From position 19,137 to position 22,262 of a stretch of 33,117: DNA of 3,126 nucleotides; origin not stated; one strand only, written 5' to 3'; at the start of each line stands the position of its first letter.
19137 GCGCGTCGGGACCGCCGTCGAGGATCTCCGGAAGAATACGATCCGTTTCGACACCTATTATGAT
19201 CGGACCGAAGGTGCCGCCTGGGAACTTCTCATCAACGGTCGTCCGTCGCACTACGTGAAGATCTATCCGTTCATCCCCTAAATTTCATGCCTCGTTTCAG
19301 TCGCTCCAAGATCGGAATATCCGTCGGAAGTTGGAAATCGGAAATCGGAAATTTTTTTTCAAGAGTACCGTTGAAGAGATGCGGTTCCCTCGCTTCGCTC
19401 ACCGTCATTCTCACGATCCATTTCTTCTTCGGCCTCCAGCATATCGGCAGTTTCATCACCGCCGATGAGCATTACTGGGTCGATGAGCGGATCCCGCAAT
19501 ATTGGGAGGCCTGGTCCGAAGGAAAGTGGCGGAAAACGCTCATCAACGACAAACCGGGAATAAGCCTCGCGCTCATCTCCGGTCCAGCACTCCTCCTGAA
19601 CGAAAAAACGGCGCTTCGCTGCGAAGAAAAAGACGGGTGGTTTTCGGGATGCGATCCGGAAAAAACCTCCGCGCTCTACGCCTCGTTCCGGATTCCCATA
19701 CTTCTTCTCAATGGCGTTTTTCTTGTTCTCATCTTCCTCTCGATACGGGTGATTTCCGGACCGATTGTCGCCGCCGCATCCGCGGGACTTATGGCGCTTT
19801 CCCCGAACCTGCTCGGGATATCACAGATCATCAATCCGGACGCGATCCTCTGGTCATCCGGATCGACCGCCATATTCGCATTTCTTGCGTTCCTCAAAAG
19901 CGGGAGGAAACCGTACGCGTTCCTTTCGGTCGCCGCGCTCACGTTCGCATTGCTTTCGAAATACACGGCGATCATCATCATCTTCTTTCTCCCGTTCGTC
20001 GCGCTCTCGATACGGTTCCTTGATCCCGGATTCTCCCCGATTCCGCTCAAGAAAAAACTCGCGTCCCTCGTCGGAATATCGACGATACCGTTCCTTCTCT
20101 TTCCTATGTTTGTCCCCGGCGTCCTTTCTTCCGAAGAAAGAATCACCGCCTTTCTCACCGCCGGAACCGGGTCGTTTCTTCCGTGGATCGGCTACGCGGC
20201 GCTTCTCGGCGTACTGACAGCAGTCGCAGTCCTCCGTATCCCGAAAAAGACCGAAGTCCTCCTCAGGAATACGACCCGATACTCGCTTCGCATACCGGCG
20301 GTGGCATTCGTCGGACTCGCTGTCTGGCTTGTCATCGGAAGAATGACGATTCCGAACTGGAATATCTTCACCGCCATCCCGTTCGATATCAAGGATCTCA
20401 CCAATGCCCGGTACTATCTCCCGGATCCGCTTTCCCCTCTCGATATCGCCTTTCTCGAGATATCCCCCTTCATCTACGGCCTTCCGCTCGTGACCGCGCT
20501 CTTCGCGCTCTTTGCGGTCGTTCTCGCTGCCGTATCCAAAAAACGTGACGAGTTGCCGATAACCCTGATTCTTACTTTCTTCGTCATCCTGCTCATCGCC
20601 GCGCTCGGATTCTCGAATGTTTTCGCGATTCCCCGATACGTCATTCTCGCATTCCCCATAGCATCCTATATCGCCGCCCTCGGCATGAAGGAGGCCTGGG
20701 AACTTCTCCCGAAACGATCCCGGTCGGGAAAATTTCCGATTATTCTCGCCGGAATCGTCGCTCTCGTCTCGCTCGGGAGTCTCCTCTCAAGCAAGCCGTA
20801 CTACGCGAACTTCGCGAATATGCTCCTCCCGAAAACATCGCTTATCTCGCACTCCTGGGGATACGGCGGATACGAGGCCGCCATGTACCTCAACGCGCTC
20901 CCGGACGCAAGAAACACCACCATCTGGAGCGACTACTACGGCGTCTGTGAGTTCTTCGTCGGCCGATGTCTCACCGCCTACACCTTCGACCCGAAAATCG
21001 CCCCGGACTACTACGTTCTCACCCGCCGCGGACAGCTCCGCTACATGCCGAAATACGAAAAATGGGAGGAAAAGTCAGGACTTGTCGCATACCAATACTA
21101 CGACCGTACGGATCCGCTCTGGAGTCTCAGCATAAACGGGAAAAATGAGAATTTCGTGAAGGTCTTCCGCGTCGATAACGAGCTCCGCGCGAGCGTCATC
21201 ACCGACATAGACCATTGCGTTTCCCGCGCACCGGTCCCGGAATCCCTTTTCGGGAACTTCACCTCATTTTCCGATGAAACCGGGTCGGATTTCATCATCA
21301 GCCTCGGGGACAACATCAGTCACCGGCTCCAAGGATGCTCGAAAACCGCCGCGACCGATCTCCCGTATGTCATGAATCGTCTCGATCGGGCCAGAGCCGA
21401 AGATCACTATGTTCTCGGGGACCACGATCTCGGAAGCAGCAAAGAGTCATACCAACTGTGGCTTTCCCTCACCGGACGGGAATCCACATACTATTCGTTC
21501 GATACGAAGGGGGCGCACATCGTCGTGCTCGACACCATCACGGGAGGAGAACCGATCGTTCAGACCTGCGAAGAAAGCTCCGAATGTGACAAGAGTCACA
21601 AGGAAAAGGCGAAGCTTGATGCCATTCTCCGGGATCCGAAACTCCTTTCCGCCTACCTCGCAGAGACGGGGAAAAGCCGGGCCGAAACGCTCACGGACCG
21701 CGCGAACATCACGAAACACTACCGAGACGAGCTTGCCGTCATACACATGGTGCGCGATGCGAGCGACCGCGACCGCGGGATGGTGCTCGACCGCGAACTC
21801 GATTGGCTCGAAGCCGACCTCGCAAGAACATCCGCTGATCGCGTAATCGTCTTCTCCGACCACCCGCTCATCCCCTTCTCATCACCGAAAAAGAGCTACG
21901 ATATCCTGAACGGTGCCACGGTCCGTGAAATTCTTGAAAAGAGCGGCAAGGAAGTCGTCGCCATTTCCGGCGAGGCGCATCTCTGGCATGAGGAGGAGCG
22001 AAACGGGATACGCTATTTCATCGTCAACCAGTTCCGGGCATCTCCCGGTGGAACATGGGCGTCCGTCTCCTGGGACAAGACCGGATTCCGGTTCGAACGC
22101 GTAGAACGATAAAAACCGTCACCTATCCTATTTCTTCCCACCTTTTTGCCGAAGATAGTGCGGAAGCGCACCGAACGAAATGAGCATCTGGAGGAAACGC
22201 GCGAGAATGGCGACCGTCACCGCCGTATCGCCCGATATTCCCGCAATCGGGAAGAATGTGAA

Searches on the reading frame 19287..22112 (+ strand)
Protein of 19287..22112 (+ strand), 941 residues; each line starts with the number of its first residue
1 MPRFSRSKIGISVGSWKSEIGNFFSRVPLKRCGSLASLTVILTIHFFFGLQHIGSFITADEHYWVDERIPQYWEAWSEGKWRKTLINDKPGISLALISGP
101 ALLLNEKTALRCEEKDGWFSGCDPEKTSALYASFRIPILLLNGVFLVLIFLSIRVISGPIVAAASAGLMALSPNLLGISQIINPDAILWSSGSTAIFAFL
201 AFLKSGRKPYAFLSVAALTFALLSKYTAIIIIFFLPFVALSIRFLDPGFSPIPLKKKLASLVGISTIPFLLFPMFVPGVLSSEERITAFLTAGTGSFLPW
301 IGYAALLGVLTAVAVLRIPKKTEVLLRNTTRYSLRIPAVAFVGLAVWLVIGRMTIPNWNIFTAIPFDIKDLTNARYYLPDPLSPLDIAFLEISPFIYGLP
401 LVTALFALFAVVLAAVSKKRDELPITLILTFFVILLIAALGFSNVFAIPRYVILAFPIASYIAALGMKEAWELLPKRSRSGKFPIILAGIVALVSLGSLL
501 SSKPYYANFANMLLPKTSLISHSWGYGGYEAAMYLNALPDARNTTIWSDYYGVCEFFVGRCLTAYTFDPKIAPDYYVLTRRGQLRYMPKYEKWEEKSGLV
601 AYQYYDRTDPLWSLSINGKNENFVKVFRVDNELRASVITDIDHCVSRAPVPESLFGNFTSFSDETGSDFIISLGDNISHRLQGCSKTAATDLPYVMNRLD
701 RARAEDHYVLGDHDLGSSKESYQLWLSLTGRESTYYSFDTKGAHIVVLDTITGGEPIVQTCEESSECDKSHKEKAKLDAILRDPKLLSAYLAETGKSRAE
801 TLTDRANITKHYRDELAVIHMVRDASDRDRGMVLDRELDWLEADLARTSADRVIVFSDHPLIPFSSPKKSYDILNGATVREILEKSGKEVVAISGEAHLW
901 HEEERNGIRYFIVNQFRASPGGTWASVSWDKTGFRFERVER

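Call 12: search_protein_families(library=pfam, proteins=[window:19287-22112:+])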
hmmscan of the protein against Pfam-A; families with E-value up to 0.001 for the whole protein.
window:19287-22112:+ (941 aa): 1 family
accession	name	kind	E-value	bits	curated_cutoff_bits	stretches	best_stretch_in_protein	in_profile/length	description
PF13231.12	PMT_2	-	1.1e-09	39.1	26.1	1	133-241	23-132/160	Dolichyl-phosphate-mannose-protein mannosyltransferase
